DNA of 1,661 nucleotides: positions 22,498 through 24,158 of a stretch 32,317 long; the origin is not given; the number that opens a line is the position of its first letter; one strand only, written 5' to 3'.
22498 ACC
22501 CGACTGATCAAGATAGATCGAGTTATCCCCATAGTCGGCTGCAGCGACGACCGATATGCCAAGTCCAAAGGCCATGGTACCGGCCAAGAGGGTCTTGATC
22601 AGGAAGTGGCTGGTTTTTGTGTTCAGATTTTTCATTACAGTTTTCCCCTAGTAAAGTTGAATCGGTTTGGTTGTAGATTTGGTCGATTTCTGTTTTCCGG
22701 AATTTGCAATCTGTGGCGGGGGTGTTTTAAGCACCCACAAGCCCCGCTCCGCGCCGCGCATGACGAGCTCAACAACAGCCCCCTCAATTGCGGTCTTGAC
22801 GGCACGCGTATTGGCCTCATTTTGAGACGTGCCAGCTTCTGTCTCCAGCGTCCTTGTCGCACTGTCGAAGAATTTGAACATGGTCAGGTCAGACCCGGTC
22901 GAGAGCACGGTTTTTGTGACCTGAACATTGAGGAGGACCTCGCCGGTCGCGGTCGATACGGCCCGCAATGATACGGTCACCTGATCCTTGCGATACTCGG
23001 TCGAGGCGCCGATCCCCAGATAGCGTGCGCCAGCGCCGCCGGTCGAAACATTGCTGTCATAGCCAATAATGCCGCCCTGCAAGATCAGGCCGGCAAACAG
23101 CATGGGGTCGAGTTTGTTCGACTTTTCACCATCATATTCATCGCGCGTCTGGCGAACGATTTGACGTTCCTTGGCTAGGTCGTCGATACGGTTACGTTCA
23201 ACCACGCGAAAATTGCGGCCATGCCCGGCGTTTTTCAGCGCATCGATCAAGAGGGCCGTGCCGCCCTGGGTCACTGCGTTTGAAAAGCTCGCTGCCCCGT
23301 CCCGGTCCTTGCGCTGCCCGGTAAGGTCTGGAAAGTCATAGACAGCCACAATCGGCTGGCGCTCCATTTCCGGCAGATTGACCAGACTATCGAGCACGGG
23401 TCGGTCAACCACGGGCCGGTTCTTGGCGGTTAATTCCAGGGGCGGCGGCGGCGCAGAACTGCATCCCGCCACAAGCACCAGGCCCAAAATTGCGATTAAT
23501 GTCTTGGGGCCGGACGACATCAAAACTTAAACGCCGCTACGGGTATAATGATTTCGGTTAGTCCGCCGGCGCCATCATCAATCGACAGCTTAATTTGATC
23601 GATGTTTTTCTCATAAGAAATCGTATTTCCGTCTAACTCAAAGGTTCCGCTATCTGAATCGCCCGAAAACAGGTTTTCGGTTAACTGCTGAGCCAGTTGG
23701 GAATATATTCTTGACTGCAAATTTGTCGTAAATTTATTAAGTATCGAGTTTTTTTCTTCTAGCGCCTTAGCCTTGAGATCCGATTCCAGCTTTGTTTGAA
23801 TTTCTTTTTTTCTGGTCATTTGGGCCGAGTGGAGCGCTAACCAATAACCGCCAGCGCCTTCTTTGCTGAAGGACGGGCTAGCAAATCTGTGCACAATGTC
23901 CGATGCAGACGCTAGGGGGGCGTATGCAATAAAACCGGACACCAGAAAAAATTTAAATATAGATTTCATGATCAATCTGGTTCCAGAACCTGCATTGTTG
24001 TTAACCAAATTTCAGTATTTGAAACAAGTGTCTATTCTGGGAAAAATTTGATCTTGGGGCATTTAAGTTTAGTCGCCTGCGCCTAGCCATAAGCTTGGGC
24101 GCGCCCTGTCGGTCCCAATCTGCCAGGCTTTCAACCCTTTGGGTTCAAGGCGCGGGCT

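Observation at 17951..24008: Curli operon (csgF-csgG-curlin-curlin) runs without a break into a FecR-like / CHASE2 adenylate-cyclase pair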

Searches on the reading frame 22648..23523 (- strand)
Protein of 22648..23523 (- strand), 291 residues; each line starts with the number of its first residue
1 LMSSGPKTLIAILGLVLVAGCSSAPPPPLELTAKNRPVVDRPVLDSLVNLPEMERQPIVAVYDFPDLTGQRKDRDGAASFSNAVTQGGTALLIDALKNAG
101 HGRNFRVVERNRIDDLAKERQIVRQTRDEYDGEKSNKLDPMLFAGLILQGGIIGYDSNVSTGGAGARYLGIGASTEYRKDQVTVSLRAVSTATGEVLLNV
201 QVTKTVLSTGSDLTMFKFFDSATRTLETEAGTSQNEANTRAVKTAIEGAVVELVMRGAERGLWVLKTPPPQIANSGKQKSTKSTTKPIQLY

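Call 3: search_protein_families(library=pfam, proteins=[window:22648-23523:-], max_evalue=0.01)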
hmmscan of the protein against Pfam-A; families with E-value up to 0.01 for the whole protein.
window:22648-23523:- (291 aa): 1 family
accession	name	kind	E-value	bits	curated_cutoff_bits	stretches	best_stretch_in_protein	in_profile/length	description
PF03783.19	CsgG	-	5.5e-52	176.6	20.8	1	51-264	4-207/210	Curli production assembly/transport component CsgG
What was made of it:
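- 22648..23520 (-): csgG: outer-membrane lipoprotein secretion channel with lipobox LVAGC. Its ATG overlaps the csgF stop (TGATG). Pfam CsgG 5.5e-52 (call 3).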

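Call 4: search_protein_families(library=ncbifam, proteins=[window:22648-23523:-], max_evalue=0.01)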
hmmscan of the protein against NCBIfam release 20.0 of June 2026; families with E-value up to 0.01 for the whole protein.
window:22648-23523:- (291 aa): 2 families
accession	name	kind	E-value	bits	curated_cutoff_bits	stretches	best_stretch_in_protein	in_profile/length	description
NF011731.0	PRK15184.1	equivalog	1.5e-49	168.9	505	1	9-267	4-256/277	curli production assembly/transport protein CsgG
NF037935.1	holdfast_HfaB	equivalog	6.9e-09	35.3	300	1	54-254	52-257/264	holdfast anchoring protein HfaB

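Call 43: search_solved_structures(query=window:22648-23520:-, max_evalue=0.001, show_alignments=1)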
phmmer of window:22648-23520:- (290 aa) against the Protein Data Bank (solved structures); distinct sequences matched with E-value up to 0.001: 5.
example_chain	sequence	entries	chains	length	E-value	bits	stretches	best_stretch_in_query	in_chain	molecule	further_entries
3x2r_D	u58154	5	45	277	1.5e-45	158.9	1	8-266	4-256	CsgG | Curli production assembly/transport protein CsgG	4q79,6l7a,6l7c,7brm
6lqh_A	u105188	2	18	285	1.6e-45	158.8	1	8-266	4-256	Curli production assembly/transport component CsgG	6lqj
4uv3_A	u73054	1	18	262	7.3e-43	150.1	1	42-266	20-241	CURLI PRODUCTION ASSEMBLY/TRANSPORT COMPONENT CSGG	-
6si7_P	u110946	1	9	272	8.3e-43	149.9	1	42-266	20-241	Curli production assembly/transport component CsgG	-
4uv2_A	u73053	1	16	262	8.7e-43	149.8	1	43-266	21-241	CURLI PRODUCTION TRANSPORT COMPONENT CSGG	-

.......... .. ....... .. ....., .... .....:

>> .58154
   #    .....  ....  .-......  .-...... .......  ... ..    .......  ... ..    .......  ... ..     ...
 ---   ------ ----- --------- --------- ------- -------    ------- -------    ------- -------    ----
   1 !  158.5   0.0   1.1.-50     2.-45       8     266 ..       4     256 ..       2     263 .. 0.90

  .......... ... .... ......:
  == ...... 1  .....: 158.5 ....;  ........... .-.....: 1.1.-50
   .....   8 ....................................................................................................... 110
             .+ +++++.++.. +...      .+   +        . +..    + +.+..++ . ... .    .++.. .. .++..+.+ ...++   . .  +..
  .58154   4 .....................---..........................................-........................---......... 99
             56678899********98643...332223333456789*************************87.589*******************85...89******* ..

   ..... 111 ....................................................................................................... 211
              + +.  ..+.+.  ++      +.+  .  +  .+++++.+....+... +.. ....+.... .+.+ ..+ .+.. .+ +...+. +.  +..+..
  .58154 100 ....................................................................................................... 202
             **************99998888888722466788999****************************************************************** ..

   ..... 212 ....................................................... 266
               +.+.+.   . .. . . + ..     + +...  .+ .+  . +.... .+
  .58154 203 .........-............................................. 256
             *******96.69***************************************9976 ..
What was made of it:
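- On Type VIII (curli) secretion system: E. coli CsgG structures 1.5e-45 over residues 8-266 (call 43).
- Closest known: Enterobacterial curli system csgBAC/csgDEFG, regulated by CsgD and c-di-GMP. Same: CsgG (1.5e-45 to the E. coli structures, call 43), CsgF with the N-terminal plug motif, and curlin repeats.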

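Call 66: search_protein_families(library=phrogs, proteins=[window:22648-23520:-], max_evalue=0.001)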
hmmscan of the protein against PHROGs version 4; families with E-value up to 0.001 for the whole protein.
window:22648-23520:- (290 aa): 1 family
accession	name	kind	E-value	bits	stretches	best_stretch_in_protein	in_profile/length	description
phrog_20175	-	unknown function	4.1e-69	233.9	1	36-266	40-270/282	-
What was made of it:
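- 22648..23520 (-): E. coli CsgG structures 1.5e-45 (call 43). phrog_20175 4.1e-69 (call 66).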

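Call 84: search_dna_similar(query=window:22648-23520:-, collection=plasmids, mode=protein, max_rows=15)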
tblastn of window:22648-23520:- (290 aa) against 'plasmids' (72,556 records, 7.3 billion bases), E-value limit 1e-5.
Records with a match: 49; places in all: 49; records where one place covers at least 80% of the query: 43.
Best place of each record, by identity: <60% 49.
By first word of the organism name: Escherichia 13; Rhizobium 5; Pseudoalteromonas 5; Caballeronia 4; Sphingobium 3; Salinibacter 3; Hymenobacter 2; Spirosoma 2; Indioceanicola 1; Azospirillum 1; and 10 more.
By predicted mobility (MOB-suite, as given by PLSDB): non-mobilizable 42; conjugative 4; mobilizable 3.
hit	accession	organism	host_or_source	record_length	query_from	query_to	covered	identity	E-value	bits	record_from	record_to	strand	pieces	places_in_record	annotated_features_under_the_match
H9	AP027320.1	Sphingobium sp. TomTYG42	-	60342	10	267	89%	50.0%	2e-51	256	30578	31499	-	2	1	hypothetical protein (x2)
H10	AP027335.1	Sphingobium sp. TomTYG71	-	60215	10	267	89%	48.5%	1e-59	211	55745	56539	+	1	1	hypothetical protein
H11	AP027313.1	Sphingobium sp. TomMM7A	-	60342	10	267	89%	48.5%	1e-59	211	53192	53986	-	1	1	hypothetical protein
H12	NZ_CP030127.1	Indioceanicola profundi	sediment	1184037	20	265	85%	49.6%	6e-61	215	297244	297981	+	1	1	none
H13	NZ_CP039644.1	Azospirillum sp. TSA2s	Soil,rice paddy soil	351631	8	270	91%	46.3%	4e-58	207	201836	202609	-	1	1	CsgG/HfaB family protein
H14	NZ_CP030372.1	Salinibacter ruber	-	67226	5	262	89%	45.8%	9e-58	206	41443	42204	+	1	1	CsgG/HfaB family protein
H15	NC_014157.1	Salinibacter ruber M8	-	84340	5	262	89%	45.8%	9e-58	206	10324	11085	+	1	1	CsgG/HfaB family protein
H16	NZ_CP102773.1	Bosea sp. NBC_00550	-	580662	3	268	92%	44.2%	2e-56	202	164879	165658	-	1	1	CsgG/HfaB family protein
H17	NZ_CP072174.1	Rhizobium sp. AB2/73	Phyla canescens,cell culture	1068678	10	265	88%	45.0%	1e-55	200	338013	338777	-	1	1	record has no annotation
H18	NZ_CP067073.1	Rhizobium sp. AB2/73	Phyla canescens,cell culture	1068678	10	265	88%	45.0%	1e-55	200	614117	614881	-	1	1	record has no annotation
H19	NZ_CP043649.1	Hymenobacter sp. NBH84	pure culture,soil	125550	1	262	90%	43.8%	4e-53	192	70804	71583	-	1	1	CsgG/HfaB family protein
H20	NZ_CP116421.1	Sulfitobacter faviae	Hexacorallia,culture,Cold water coral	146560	6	267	90%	43.6%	4e-54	196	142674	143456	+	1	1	CsgG/HfaB family protein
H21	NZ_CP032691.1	Rhizobium sp. CCGE532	Phaseolus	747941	8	265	89%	44.2%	1e-55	200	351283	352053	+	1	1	CsgG/HfaB family protein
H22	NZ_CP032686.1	Rhizobium sp. CCGE531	Phaseolus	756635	8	265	89%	44.2%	1e-55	200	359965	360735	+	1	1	CsgG/HfaB family protein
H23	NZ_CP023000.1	Rhizobium sp. 11515TR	Cell culture,agricultural soil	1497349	10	265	88%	44.6%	1e-54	197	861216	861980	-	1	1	record has no annotation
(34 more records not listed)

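Call 86: get_annotated_region(hit=H13, flank=7000)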
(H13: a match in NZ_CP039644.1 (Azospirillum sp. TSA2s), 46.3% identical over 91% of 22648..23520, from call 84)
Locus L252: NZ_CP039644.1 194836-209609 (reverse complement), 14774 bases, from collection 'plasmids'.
description: Azospirillum sp. TSA2s plasmid p2, complete sequence
organism: Azospirillum sp. TSA2s (NCBI taxid 709810)
taxonomy: Bacteria; Pseudomonadota; Alphaproteobacteria; Rhodospirillales; Azospirillaceae; Azospirillum; Azospirillum sp. TSA2s
host: -; source: Soil,rice paddy soil; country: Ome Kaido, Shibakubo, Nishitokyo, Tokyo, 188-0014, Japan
typing (MOB-suite, as given by PLSDB): mobilizable; replicon rep_cluster_1806; relaxase MOBP
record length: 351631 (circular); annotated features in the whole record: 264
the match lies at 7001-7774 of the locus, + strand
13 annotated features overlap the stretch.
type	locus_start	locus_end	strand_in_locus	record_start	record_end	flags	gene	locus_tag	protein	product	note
CDS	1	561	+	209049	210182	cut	-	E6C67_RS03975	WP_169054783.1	tetratricopeptide repeat protein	-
CDS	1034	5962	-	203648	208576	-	-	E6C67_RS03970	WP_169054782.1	DUF4347 domain-containing protein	-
CDS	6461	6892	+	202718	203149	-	-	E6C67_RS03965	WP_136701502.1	curli assembly protein CsgF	-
CDS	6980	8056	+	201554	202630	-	-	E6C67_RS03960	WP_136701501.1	CsgG/HfaB family protein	-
CDS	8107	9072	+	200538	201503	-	-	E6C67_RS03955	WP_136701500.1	hypothetical protein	-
CDS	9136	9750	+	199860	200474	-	-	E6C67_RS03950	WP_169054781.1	hypothetical protein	-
CDS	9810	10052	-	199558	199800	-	-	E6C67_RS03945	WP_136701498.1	hypothetical protein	-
CDS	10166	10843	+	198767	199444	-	-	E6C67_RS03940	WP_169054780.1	helix-turn-helix domain-containing protein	-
CDS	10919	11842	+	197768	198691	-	-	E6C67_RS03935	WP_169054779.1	radical SAM/SPASM domain-containing protein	-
CDS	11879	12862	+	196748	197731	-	-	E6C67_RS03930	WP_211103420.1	hypothetical protein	-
CDS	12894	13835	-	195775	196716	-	-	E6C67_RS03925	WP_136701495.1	recombinase family protein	GO:0006310 - DNA recombination [Evidence IEA]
CDS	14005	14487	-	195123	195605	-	-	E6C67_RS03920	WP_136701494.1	DUF1579 domain-containing protein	-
CDS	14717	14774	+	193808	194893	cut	-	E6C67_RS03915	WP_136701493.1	hypothetical protein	-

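Call 87: get_annotated_region(hit=H10, flank=7000)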
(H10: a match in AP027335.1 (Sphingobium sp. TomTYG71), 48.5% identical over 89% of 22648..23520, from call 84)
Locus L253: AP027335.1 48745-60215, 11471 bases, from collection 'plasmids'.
description: Sphingobium sp. TomTYG71 plasmid pTomTYG71b DNA, complete genome
organism: Sphingobium sp. TomTYG71 (NCBI taxid 3028889)
taxonomy: Bacteria; Pseudomonadota; Alphaproteobacteria; Sphingomonadales; Sphingomonadaceae; Sphingobium; Sphingobium sp. TomTYG71
host: -; source: -; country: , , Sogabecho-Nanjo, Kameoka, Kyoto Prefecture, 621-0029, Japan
typing (MOB-suite, as given by PLSDB): non-mobilizable
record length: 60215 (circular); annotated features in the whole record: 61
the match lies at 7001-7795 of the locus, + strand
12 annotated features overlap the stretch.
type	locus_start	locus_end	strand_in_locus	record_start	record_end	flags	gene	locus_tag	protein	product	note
CDS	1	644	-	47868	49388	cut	-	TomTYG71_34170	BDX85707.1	hypothetical protein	-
CDS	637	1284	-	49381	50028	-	-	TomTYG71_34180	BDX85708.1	hypothetical protein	-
CDS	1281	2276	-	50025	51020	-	-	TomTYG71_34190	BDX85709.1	hypothetical protein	-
CDS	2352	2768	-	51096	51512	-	-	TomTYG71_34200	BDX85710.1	hypothetical protein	-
CDS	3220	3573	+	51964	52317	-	-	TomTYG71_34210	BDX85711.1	hypothetical protein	-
CDS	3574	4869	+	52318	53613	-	-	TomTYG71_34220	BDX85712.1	putative kinase Y4dM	-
CDS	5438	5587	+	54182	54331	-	-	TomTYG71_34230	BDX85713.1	hypothetical protein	-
CDS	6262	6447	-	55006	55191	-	-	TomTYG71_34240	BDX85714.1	hypothetical protein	-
CDS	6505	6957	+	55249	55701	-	-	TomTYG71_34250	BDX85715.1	hypothetical protein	-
CDS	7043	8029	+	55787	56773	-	-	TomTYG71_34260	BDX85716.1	hypothetical protein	-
CDS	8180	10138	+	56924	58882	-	-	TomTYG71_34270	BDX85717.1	hypothetical protein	-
CDS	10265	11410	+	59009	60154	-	-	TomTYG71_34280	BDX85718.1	hypothetical protein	-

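Call 89: get_annotated_region(hit=H12, flank=6000)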
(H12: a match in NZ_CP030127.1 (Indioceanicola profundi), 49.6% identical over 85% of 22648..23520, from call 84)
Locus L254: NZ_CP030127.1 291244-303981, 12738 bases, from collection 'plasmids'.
description: Indioceanicola profundi strain SCSIO 08040 plasmid unnamed1, complete sequence
organism: Indioceanicola profundi (NCBI taxid 2220096)
taxonomy: Bacteria; Pseudomonadota; Alphaproteobacteria; Rhodospirillales; Azospirillaceae; Indioceanicola; Indioceanicola profundi
host: -; source: sediment; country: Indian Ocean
typing (MOB-suite, as given by PLSDB): non-mobilizable
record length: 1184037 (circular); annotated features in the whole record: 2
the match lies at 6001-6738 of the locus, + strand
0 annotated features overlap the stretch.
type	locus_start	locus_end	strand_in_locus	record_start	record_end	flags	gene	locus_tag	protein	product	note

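Call 90: get_annotated_region(hit=H16, flank=6000)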
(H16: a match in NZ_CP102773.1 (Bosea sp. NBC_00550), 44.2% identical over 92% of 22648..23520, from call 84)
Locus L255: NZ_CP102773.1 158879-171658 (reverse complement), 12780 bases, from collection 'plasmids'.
description: Bosea sp. NBC_00550 plasmid pNBC550, complete sequence
organism: Bosea sp. NBC_00550 (NCBI taxid 2969621)
taxonomy: Bacteria; Pseudomonadota; Alphaproteobacteria; Hyphomicrobiales; Boseaceae; Bosea; Bosea sp. NBC 00550
host: -; source: -; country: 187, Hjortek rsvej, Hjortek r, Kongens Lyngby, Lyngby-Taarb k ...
typing (MOB-suite, as given by PLSDB): non-mobilizable
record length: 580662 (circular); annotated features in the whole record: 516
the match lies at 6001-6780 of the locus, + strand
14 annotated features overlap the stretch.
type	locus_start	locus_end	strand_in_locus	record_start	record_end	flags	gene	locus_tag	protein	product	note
CDS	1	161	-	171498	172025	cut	-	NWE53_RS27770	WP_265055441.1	hypothetical protein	-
CDS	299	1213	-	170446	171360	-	ligD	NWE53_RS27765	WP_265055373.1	non-homologous end-joining DNA ligase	GO:0006310 - DNA recombination [Evidence IEA]; GO:0006281 - DNA repair [Evidence IEA]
CDS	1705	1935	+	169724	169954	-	-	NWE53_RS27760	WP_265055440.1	hypothetical protein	-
CDS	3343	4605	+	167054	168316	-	-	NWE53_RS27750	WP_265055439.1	hypothetical protein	-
CDS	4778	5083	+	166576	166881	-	csgH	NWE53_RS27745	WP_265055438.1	curli-like amyloid fiber formation chaperone CsgH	-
CDS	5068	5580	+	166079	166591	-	-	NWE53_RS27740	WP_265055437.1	hypothetical protein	-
CDS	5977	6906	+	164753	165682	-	-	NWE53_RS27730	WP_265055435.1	CsgG/HfaB family protein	-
CDS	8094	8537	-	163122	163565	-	-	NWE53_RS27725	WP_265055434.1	hypothetical protein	-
CDS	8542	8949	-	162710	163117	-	-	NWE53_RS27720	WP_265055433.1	XRE family transcriptional regulator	-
CDS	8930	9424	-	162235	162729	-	-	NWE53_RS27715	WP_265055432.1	hypothetical protein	-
CDS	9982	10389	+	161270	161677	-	-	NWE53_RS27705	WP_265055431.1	hypothetical protein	-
CDS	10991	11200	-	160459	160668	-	-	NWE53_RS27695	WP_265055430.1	cold-shock protein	-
CDS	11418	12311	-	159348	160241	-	-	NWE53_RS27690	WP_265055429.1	LysR family transcriptional regulator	GO:0006355 - regulation of DNA-templated transcription [Evidence IEA]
CDS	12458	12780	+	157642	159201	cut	-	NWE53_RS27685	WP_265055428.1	ABC transporter substrate-binding protein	-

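Call 91: get_annotated_region(hit=H20, flank=6000)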
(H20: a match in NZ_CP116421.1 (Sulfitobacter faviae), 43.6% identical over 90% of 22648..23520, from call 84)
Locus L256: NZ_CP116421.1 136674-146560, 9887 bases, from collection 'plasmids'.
description: Sulfitobacter faviae strain SCSIO W_1866 plasmid unnamed2, complete sequence
organism: Sulfitobacter faviae (NCBI taxid 1775881)
taxonomy: Bacteria; Pseudomonadota; Alphaproteobacteria; Rhodobacterales; Roseobacteraceae; Sulfitobacter; Sulfitobacter faviae
host: -; source: Hexacorallia,culture,Cold water coral; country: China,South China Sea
typing (MOB-suite, as given by PLSDB): non-mobilizable
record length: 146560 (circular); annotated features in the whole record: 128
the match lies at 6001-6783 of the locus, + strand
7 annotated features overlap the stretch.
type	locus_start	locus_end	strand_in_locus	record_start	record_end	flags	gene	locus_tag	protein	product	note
CDS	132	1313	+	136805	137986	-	-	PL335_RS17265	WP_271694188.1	IS256 family transposase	-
CDS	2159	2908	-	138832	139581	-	-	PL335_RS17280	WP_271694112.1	response regulator transcription factor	GO:0000160 - phosphorelay signal transduction system [Evidence IEA]; GO:0006355 - regulation of DNA-templated ...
CDS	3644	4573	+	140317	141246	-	-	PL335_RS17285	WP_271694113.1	hypothetical protein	-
CDS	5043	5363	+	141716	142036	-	-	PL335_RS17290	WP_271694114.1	hypothetical protein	-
CDS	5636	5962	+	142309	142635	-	-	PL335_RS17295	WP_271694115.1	curli assembly protein CsgF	-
CDS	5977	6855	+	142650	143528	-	-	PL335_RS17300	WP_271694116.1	CsgG/HfaB family protein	-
CDS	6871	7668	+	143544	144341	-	-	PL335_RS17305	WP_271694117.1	invasion associated locus B family protein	-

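Call 92: get_annotated_region(hit=H21, flank=6000)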
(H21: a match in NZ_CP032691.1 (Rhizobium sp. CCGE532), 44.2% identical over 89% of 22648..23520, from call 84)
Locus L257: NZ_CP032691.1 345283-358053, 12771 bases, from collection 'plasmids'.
description: Rhizobium sp. CCGE532 plasmid pRCCGE532c, complete sequence
organism: Rhizobium sp. CCGE532 (NCBI taxid 2364272)
taxonomy: Bacteria; Pseudomonadota; Alphaproteobacteria; Hyphomicrobiales; Rhizobiaceae; Rhizobium; Rhizobium sp. CCGE532
host: -; source: Phaseolus; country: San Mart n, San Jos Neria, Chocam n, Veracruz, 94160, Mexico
typing (MOB-suite, as given by PLSDB): non-mobilizable
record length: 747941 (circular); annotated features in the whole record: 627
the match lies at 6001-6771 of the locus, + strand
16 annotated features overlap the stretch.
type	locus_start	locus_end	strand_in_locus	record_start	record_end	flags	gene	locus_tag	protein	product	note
CDS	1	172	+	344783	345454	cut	-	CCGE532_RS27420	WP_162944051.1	Crp/Fnr family transcriptional regulator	GO:0006355 - regulation of DNA-templated transcription [Evidence IEA]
CDS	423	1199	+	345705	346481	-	-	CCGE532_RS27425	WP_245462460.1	response regulator transcription factor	GO:0000160 - phosphorelay signal transduction system [Evidence IEA]; GO:0006355 - regulation of DNA-templated ...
CDS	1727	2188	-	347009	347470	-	-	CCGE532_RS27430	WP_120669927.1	hypothetical protein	-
CDS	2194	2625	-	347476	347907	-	-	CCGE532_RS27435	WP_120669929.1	helix-turn-helix transcriptional regulator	-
CDS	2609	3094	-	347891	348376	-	-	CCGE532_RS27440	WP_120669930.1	hypothetical protein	-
CDS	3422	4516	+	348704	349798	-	-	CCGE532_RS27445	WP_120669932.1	hypothetical protein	-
CDS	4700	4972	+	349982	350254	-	csgH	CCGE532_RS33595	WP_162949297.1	curli-like amyloid fiber formation chaperone CsgH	-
CDS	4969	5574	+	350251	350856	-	-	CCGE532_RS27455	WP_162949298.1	hypothetical protein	-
CDS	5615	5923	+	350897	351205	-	-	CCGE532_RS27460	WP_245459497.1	curli assembly protein CsgF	-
CDS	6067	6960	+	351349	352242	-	-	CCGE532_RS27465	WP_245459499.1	CsgG/HfaB family protein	-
CDS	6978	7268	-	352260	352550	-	-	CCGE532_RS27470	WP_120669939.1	hypothetical protein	-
CDS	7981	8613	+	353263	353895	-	-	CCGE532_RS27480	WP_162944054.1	invasion associated locus B family protein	-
CDS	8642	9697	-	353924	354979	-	ugpC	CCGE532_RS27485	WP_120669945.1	sn-glycerol-3-phosphate ABC transporter ATP-binding protein UgpC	-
CDS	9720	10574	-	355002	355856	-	-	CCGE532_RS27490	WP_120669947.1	sugar phosphate isomerase/epimerase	-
CDS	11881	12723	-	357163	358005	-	-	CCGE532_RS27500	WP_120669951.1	carbohydrate ABC transporter permease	GO:0008643 - carbohydrate transport [Evidence IEA]; GO:0055085 - transmembrane transport [Evidence IEA]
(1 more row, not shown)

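Call 93: get_annotated_region(hit=H14, flank=6000)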
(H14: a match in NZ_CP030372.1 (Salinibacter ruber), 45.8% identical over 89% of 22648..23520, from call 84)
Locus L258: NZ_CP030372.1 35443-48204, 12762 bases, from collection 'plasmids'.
description: Salinibacter ruber strain RM158 plasmid pSR67, complete sequence
organism: Salinibacter ruber (NCBI taxid 146919)
taxonomy: Bacteria; Rhodothermota; Rhodothermia; Rhodothermales; Salinibacteraceae; Salinibacter; Salinibacter ruber
host: -; source: -; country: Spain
typing (MOB-suite, as given by PLSDB): non-mobilizable
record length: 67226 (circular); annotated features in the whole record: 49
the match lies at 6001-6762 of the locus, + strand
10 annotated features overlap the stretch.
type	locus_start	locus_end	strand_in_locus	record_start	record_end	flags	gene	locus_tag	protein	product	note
CDS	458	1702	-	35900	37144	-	-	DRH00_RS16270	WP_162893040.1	hypothetical protein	-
CDS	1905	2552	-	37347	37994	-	-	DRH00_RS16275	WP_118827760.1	hypothetical protein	-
CDS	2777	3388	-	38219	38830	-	-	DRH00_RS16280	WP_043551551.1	hypothetical protein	-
CDS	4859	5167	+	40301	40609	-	-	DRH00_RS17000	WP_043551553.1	CsgE family curli-type amyloid fiber assembly protein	-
CDS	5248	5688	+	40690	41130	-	-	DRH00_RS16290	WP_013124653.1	curli assembly protein CsgF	-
CDS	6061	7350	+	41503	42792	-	-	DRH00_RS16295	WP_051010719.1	CsgG/HfaB family protein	-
CDS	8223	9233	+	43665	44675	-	-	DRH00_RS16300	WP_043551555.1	hypothetical protein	-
CDS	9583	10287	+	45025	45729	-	-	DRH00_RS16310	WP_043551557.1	hypothetical protein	-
CDS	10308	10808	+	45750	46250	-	csgH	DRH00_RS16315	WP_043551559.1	curli-like amyloid fiber formation chaperone CsgH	-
CDS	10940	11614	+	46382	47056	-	-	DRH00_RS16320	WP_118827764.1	carboxypeptidase-like regulatory domain-containing protein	-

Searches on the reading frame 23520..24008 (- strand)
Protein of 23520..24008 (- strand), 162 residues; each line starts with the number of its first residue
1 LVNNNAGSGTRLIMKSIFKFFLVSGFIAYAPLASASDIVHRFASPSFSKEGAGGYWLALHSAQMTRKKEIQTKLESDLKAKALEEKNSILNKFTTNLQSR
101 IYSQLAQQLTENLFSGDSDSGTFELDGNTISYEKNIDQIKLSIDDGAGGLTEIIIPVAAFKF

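Call 3: search_protein_families(library=pfam, proteins=[window:23520-24008:-], max_evalue=0.01)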
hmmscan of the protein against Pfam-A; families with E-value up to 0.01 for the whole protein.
window:23520-24008:- (162 aa): 1 family
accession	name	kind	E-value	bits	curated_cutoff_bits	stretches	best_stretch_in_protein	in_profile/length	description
PF10614.14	CsgF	-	5.9e-18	65.7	25.8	1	29-156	11-132/132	Type VIII secretion system (T8SS), CsgF protein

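Call 4: search_protein_families(library=ncbifam, proteins=[window:23520-24008:-], max_evalue=0.01)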
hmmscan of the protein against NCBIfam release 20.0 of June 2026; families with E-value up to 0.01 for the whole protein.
window:23520-24008:- (162 aa): 0 families

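Call 66: search_protein_families(library=phrogs, proteins=[window:23520-23969:-], max_evalue=0.001)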
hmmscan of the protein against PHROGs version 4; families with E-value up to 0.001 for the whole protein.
window:23520-23969:- (149 aa): 1 family
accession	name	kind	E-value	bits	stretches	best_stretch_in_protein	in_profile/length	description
phrog_35372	-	unknown function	1.2e-28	100.9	1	1-149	1-158/158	-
